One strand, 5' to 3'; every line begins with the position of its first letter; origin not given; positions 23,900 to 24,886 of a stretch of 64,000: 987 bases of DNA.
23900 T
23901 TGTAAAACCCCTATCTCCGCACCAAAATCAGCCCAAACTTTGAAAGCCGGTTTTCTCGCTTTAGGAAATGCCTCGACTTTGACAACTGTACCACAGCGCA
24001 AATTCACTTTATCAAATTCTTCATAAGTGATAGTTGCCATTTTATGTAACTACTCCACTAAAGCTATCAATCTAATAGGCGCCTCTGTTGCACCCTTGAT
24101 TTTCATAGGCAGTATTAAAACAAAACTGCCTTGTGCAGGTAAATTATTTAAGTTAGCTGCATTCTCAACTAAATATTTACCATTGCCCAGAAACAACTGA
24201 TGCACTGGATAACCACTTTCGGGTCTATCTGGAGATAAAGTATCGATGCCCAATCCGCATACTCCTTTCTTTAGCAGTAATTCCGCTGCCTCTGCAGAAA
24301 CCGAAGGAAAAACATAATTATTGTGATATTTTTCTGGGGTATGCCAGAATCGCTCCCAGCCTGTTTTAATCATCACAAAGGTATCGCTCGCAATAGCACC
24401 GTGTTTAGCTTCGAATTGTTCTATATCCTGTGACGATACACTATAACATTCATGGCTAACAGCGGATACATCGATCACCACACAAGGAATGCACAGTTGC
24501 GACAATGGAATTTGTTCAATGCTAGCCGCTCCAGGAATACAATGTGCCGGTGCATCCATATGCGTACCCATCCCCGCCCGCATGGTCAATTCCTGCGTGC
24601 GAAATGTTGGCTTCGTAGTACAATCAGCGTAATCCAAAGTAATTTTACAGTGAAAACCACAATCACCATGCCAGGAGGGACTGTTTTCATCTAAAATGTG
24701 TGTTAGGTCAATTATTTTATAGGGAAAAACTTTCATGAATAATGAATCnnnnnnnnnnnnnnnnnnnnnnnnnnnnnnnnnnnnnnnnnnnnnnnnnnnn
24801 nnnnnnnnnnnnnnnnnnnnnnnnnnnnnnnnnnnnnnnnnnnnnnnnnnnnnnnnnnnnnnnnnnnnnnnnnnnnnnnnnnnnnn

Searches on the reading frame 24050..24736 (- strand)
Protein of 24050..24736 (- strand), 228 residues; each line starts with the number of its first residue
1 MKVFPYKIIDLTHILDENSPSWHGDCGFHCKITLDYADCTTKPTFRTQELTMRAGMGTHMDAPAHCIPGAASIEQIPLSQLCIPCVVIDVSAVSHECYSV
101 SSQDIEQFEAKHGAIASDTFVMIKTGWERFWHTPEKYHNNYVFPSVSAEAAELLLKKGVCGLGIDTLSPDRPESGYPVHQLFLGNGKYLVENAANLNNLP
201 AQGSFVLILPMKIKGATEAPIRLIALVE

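Call 40: search_protein_families(library=pfam, proteins=[window:24050-24736:-], max_evalue=0.00001)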
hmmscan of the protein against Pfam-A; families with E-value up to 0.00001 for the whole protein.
window:24050-24736:- (228 aa): 1 family
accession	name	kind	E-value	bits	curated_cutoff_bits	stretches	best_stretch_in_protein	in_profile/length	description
PF04199.19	Cyclase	-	1.5e-38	132.7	23.1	1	9-171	1-142/142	Putative cyclase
